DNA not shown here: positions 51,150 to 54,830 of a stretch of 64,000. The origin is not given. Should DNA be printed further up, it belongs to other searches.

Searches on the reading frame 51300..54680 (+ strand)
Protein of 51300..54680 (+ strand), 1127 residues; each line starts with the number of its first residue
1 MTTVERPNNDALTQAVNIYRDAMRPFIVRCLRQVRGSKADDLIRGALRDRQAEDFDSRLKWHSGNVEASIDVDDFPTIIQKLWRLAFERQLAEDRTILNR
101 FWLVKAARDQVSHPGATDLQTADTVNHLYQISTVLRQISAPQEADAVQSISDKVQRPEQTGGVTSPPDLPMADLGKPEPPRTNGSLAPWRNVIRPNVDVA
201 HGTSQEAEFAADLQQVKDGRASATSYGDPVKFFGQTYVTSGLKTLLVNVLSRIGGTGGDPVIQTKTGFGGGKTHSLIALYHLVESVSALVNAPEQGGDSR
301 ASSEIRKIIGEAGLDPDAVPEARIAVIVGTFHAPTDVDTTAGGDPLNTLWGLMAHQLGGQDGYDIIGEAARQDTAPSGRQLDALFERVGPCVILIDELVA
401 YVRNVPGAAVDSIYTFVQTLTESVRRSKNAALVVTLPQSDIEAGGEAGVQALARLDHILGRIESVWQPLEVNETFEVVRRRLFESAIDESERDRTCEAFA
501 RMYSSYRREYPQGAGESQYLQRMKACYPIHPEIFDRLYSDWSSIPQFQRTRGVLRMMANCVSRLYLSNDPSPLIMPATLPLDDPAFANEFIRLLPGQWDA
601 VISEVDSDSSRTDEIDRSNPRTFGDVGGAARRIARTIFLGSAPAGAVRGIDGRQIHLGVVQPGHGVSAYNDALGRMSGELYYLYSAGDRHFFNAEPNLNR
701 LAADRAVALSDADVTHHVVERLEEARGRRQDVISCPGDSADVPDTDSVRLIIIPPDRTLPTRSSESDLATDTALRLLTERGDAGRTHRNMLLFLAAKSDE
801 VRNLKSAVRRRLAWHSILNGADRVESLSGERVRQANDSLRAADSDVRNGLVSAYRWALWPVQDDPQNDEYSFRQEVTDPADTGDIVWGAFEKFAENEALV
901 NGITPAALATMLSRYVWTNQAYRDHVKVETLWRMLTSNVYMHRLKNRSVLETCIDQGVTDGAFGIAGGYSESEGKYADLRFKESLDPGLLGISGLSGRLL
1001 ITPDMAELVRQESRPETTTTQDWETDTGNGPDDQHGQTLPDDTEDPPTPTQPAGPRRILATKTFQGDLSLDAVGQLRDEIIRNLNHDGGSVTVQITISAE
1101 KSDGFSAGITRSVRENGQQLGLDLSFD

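Call 3: search_protein_families(library=pfam, proteins=[window:51300-54680:+], max_evalue=1)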
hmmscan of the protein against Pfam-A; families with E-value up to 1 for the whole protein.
window:51300-54680:+ (1127 aa): 2 families
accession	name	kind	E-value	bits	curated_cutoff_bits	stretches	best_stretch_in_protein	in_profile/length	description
PF04465.17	DUF499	-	5.8e-27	94.4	23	1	342-643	46-346/1024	Protein of unknown function (DUF499)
PF18731.6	HEPN_Swt1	-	1.4e-06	29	27.5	1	14-139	1-115/115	Swt1-like HEPN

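Call 5: search_protein_families(library=padloc, proteins=[window:51300-54680:+], max_evalue=0.1)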
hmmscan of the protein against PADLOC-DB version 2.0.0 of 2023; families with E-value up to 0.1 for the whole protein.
window:51300-54680:+ (1127 aa): 2 families
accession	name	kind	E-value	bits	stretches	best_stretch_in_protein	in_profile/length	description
PDLC00662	HmaC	-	5.3e-243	807.3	1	185-1123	2-935/941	AAA+ ATPase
PDLC02192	DUF499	-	7.9e-35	118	2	344-862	121-630/1022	-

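Call 6: search_protein_families(library=ncbifam, proteins=[window:51300-54680:+], max_evalue=0.1)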
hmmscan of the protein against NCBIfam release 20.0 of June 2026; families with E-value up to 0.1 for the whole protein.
window:51300-54680:+ (1127 aa): 1 family
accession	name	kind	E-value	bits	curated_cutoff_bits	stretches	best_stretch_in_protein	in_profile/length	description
NF042962.1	DUF499_antiphage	equivalog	9e-45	153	1200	1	224-866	30-632/1025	anti-phage-associated DUF499 domain-containing protein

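Call 48: find_homologous_proteins(query=window:51300-54680:+, max_evalue=1e-20)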
Query window:51300-54680:+ (1127 aa): 2173 proteins with E <= 1e-20 among 8000 candidates; the best 120 are listed.
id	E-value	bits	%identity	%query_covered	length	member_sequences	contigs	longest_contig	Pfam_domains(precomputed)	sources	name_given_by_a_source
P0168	0.0e+0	2547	100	100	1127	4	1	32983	PF18731.7,PF04465.18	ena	-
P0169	0.0e+0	1817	74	96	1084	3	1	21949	PF04465.18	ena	-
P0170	0.0e+0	1635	75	86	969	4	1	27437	PF04465.18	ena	-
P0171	0.0e+0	1492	74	80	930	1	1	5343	PF18731.7,PF04465.18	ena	-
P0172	0.0e+0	1435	57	100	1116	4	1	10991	PF18731.7,PF04465.18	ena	-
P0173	0.0e+0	1433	58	100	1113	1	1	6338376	PF18731.7,PF04465.18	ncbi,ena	-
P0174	0.0e+0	1429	58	100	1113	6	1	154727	PF18731.7,PF04465.18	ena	-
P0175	0.0e+0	1420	57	100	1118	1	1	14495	PF18731.7,PF04465.18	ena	-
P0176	0.0e+0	1418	58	100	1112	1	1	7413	PF18731.7,PF04465.18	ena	-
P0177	0.0e+0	1415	57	100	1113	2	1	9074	PF18731.7,PF04465.18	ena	-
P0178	0.0e+0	1413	58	100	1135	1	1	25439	PF04465.18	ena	-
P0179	0.0e+0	1412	58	100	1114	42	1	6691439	PF18731.7,PF04465.18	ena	-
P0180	0.0e+0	1412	57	100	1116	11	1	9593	PF04465.18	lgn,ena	-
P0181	0.0e+0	1411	57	100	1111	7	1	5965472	PF18731.7,PF04465.18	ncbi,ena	-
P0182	0.0e+0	1410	58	100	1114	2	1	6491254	PF18731.7,PF04465.18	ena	-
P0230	0.0e+0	1339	56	100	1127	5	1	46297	PF18731.7,PF04465.18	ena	-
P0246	0.0e+0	1331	56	100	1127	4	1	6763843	PF18731.7,PF04465.18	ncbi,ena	-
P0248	0.0e+0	1331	55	100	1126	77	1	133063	PF18731.7,PF04465.18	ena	-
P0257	0.0e+0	1326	56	100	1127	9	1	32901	PF18731.7,PF04465.18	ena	-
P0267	0.0e+0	1320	56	100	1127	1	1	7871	PF18731.7,PF04465.18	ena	-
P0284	0.0e+0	1315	55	100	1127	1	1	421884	PF18731.7,PF04465.18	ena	-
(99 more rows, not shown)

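Call 49: find_encoding_contigs(protein=P0173, flank=10000, max_places=2)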
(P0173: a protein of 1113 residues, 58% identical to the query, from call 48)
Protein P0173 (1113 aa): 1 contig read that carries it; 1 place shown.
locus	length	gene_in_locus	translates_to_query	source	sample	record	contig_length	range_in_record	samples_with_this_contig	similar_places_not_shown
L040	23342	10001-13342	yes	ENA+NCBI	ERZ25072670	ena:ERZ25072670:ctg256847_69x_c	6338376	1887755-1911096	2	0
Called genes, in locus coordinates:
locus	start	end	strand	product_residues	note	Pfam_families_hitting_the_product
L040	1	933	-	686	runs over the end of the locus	PF07584:BatA, PF13519:VWA_2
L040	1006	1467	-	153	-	PF00359:PTS_EIIA_2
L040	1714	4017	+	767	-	PF14559:TPR_19 (faint), PF23914:TPR_CcmH_CycH (faint), PF00515:TPR_1 (faint), PF07719:TPR_2 (faint), PF13181:TPR_8 (faint), PF13424:TPR_12 (weak), PF13428:TPR_14 (faint), PF13431:TPR_17 (faint), +2 more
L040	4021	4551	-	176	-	PF06271:RDD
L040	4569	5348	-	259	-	PF00106:adh_short, PF08659:KR, PF13561:adh_short_C2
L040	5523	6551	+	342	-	PF01557:FAA_hydrolase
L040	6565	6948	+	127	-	PF02276:CytoC_RC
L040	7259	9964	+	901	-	PF28598:PDH_E1_N, PF00456:Transketolase_N, PF17831:PDH_E1_M, PF22613:Transketolase_C_1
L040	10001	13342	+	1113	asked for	PF18731:HEPN_Swt1 (weak), PF04465:DUF499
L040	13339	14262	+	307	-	-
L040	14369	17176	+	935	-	PF06634:DUF1156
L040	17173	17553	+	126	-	-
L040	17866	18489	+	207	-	PF01936:NYN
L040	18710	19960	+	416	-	PF00364:Biotin_lipoyl, PF25984:BSH_YknX (faint), PF02817:E3_binding, PF00198:2-oxoacid_dh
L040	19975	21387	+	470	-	PF00890:FAD_binding_2 (weak), PF01134:GIDA (weak), PF07992:Pyr_redox_2, PF12831:FAD_oxidored, PF13450:NAD_binding_8 (faint), PF13738:Pyr_redox_3 (weak), PF00070:Pyr_redox, PF02852:Pyr_redox_dim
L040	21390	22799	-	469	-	PF00884:Sulfatase, PF01663:Phosphodiest (faint), PF16347:SGSH_C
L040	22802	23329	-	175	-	PF03167:UDG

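Call 50: find_encoding_contigs(protein=P0179, flank=10000, max_places=2)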
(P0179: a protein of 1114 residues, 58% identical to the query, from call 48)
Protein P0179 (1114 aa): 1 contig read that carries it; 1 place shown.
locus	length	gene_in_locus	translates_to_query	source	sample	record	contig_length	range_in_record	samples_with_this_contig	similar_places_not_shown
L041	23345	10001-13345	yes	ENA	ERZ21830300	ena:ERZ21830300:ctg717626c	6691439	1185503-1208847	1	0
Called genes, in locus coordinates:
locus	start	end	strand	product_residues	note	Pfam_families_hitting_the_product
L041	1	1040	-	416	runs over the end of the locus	PF03193:RsgA_GTPase (weak), PF01926:MMR_HSR1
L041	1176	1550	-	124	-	PF20580:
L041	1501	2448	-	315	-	-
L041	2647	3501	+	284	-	PF00194:Carb_anhydrase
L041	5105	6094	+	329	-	PF20030:bpMoxR, PF00004:AAA (weak), PF07726:AAA_3, PF07728:AAA_5, PF17863:AAA_lid_2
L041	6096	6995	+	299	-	PF01882:DUF58, PF13519:VWA_2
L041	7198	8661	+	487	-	PF19295:SufBD_N, PF01458:SUFBD_core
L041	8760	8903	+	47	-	-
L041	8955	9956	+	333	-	PF05685:Uma2 (weak)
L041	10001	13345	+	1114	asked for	PF18731:HEPN_Swt1, PF04465:DUF499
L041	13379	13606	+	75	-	-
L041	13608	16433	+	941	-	PF06634:DUF1156, PF02086:MethyltransfD12 (faint)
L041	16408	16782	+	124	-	-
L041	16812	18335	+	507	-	PF13175:AAA_15 (weak), PF13304:AAA_21, PF13175:AAA_15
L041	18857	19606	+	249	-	PF00005:ABC_tran, PF02463:SMC_N (faint), PF13304:AAA_21 (faint)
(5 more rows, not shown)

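Call 51: find_encoding_contigs(protein=P0248, flank=10000, max_places=2)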
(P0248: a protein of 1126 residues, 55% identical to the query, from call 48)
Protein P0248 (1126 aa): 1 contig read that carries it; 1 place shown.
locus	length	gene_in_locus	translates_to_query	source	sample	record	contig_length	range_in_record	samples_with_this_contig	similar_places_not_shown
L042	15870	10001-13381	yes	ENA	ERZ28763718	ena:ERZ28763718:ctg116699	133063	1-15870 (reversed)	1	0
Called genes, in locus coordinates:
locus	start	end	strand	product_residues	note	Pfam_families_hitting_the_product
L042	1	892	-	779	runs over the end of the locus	PF00413:Peptidase_M10 (weak), PF23914:TPR_CcmH_CycH (weak), PF20308:TPR-S (weak), PF00515:TPR_1 (weak), PF07719:TPR_2 (weak), PF13414:TPR_11 (weak), PF13424:TPR_12 (weak), PF13414:TPR_11, +21 more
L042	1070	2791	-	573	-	PF00474:SSF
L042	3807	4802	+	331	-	PF01408:GFO_IDH_MocA, PF22725:GFO_IDH_MocA_C3, PF02894:GFO_IDH_MocA_C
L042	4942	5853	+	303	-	PF00781:DAGK_cat, PF19279:YegS_C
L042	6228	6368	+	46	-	-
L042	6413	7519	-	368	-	PF02746:MR_MLE_N, PF13378:MR_MLE_C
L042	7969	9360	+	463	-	PF13360:PQQ_2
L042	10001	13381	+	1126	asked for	PF18731:HEPN_Swt1 (weak), PF04465:DUF499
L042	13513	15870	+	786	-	?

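Call 52: search_dna_similar(query=window:51300-54680:+, collection=plasmids, mode=protein, max_rows=15)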
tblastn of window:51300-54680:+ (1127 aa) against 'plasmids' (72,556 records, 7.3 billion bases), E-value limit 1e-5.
Records with a match: 156; places in all: 167; records where one place covers at least 80% of the query: 37.
Best place of each record, by identity: <60% 156.
By first word of the organism name: Rhodococcus 20; Thermus 16; Acinetobacter 7; Nostoc 6; Leptolyngbya 6; Haloarcula 5; Planktothrix 4; Halobacterium 4; Rhizobium 3; Candidatus 3; and 59 more.
By predicted mobility (MOB-suite, as given by PLSDB): non-mobilizable 107; conjugative 25; mobilizable 24.
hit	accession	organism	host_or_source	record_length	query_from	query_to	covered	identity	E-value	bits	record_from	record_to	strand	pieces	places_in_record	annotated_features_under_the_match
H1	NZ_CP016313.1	Thermus brockianus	whole organism,environmental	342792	3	1127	100%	34.5%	6e-157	525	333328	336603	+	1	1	DUF499 domain-containing protein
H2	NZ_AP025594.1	Thermus brockianus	-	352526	3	1127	100%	34.5%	6e-157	525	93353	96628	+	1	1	DUF499 domain-containing protein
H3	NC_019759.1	Gloeocapsa sp. PCC 7428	-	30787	8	1122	99%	34.8%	5e-168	558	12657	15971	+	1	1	Swt1 family HEPN domain-containing protein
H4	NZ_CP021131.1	Meiothermus taiwanensis WR-220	-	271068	8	1123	99%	34.2%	5e-157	526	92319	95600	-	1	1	Swt1 family HEPN domain-containing protein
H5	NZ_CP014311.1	Burkholderia sp. PAMC 26561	single cell,lichen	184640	1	1120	99%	34.0%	2e-153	515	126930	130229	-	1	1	Swt1 family HEPN domain-containing protein | DUF1156 domain-containing protein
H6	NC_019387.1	Thermus oshimai JL-2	-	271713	3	980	87%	37.3%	1e-165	551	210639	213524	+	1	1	Swt1 family HEPN domain-containing protein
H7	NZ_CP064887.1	Tolypothrix sp. PCC 7601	Fresh water sample,Fresh water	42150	71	1122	93%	34.6%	6e-160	534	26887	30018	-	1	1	Swt1 family HEPN domain-containing protein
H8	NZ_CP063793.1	Tolypothrix sp. PCC 7712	Soil sample,soil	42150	71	1122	93%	34.6%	6e-160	534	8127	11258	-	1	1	Swt1 family HEPN domain-containing protein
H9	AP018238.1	Microchaete diplosiphon NIES-3275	-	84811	71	1122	93%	34.6%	7e-160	534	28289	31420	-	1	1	hypothetical protein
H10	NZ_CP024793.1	Nostoc flagelliforme CCNUN1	cell culture,desert soil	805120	71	1122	93%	34.0%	4e-156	523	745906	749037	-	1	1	Swt1 family HEPN domain-containing protein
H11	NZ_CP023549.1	Rhodobacter sp. CZR27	cell culture,paddy soil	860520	14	1122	98%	32.0%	2e-156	524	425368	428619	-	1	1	DUF499 domain-containing protein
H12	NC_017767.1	Thermus thermophilus HB8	-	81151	8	966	85%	36.3%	4e-150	506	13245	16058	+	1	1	Swt1 family HEPN domain-containing protein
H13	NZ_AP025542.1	Thermus thermophilus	-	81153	8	966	85%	36.3%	4e-150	506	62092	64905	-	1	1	Swt1 family HEPN domain-containing protein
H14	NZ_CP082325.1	Thermus thermophilus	cell culture,cheese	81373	8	966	85%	36.3%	4e-150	506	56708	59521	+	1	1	Swt1 family HEPN domain-containing protein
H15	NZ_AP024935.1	Thermus thermophilus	-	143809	8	966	85%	36.3%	1e-149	504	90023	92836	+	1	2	Swt1 family HEPN domain-containing protein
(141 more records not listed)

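Call 54: get_annotated_region(hit=H3, flank=9000)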
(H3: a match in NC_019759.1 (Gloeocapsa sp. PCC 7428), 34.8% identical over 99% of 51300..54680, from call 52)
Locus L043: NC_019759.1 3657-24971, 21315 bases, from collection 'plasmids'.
description: Gloeocapsa sp. PCC 7428 plasmid pGLO7428.03, complete sequence
organism: Gloeocapsa sp. PCC 7428 (NCBI taxid 1173026)
taxonomy: Bacteria; Cyanobacteriota; Cyanophyceae; Chroococcales; Chroococcaceae; Gloeocapsa; Gloeocapsa sp. PCC 7428
host: -; source: -; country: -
typing (MOB-suite, as given by PLSDB): mobilizable; replicon rep_cluster_1726; relaxase MOBV
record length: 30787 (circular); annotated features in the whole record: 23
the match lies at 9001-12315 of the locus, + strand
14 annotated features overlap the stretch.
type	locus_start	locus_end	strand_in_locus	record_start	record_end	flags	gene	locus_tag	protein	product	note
CDS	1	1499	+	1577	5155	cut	-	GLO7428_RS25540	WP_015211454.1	helicase-related protein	-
CDS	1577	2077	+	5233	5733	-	-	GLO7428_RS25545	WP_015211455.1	DUF29 family protein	-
CDS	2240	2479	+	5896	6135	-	-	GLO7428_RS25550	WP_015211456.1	hypothetical protein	-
CDS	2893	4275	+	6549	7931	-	-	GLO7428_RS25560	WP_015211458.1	AAA family ATPase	-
CDS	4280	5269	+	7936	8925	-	-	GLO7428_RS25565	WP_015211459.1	DUF4435 domain-containing protein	-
CDS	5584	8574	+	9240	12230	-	-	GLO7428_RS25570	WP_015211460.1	DUF1156 domain-containing protein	-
CDS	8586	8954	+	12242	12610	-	-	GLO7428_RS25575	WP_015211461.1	four helix bundle protein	-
CDS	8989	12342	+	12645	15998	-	-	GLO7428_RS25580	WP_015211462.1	Swt1 family HEPN domain-containing protein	-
CDS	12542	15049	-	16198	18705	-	-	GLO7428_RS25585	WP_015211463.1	NACHT domain-containing protein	-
CDS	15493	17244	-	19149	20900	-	mobV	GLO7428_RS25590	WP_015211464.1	MobV family relaxase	GO:0006310 - DNA recombination [Evidence IEA]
CDS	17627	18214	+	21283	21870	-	-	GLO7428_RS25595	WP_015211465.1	hypothetical protein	-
CDS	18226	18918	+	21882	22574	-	-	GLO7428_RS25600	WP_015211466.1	mobilization protein MobD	-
CDS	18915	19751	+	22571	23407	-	-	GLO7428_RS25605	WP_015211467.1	DUF6753 family protein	-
CDS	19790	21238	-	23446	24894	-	-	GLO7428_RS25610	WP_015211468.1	pentapeptide repeat-containing protein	-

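Call 55: get_annotated_region(hit=H1, flank=9000)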
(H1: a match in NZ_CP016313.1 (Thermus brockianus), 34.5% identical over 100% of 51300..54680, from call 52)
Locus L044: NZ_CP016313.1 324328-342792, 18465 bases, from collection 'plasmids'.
description: Thermus brockianus strain GE-1 plasmid pTB1, complete sequence
organism: Thermus brockianus (NCBI taxid 56956)
taxonomy: Bacteria; Deinococcota; Deinococci; Thermales; Thermaceae; Thermus; Thermus brockianus
host: -; source: whole organism,environmental; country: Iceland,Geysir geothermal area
typing (MOB-suite, as given by PLSDB): non-mobilizable; replicon rep_cluster_1052
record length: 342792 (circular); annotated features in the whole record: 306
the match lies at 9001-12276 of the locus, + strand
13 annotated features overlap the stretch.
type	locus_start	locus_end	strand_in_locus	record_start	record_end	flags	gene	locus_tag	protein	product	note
CDS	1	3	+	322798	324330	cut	-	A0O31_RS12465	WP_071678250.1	Ppx/GppA phosphatase family protein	-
CDS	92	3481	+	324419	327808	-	-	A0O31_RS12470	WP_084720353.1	helicase-related protein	-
CDS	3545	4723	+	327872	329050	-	-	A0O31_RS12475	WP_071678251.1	Fic family protein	-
CDS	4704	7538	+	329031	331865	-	-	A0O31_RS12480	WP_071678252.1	DUF1156 domain-containing protein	-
CDS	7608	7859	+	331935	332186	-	-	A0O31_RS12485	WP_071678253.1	hypothetical protein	-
CDS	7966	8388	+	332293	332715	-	-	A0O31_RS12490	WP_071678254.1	helix-turn-helix transcriptional regulator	-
CDS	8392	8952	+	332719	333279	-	-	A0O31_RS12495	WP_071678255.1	sigma-70 family RNA polymerase sigma factor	-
CDS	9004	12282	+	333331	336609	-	-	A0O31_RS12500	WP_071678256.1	DUF499 domain-containing protein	-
CDS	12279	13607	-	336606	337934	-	-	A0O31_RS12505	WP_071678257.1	cobyrinate a,c-diamide synthase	-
CDS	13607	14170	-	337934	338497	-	cobO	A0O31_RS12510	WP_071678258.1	cob(I)yrinic acid a,c-diamide adenosyltransferase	GO:0009236 - cobalamin biosynthetic process [Evidence IEA]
CDS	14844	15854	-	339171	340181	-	cobT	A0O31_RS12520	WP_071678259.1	nicotinate-nucleotide--dimethylbenzimidazole phosphoribosyltransferase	GO:0009236 - cobalamin biosynthetic process [Evidence IEA]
CDS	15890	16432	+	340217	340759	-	-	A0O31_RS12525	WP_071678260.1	histidine phosphatase family protein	-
CDS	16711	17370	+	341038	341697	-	-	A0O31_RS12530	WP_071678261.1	nickel permease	-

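Call 66: find_encoding_contigs(protein=P0168, flank=10000, max_places=6)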
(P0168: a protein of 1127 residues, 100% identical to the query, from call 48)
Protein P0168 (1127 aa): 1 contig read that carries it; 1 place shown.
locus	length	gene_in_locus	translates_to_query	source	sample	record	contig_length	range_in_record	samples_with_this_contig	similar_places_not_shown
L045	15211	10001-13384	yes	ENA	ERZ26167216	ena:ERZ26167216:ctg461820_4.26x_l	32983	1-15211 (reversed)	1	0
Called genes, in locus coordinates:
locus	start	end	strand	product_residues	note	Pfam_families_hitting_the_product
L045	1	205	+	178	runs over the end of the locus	PF00665:rve (weak), PF13683:rve_3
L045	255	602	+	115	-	PF13649:Methyltransf_25 (weak)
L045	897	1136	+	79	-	-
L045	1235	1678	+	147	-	PF00583:Acetyltransf_1, PF13302:Acetyltransf_3 (weak), PF13523:Acetyltransf_8, PF13302:Acetyltransf_3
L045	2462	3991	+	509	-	PF13701:DDE_Tnp_1_4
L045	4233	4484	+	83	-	PF00583:Acetyltransf_1, PF08445:FR47 (weak), PF13508:Acetyltransf_7, PF13673:Acetyltransf_10 (weak)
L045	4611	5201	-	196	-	PF05685:Uma2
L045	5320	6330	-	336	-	PF01436:NHL (faint), PF08450:SGL (faint)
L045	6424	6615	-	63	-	PF12844:HTH_19, PF13413:HTH_25 (weak), PF13443:HTH_26 (weak), PF13560:HTH_31, PF01381:HTH_3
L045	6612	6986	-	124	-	-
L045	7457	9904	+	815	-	PF00890:FAD_binding_2 (weak), PF01266:DAO, PF01494:FAD_binding_3 (faint), PF07992:Pyr_redox_2 (faint), PF13450:NAD_binding_8 (weak), PF16350:FAO_M, PF01571:GCV_T, PF08669:GCV_T_C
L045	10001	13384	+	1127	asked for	PF18731:HEPN_Swt1 (weak), PF04465:DUF499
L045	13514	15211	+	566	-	?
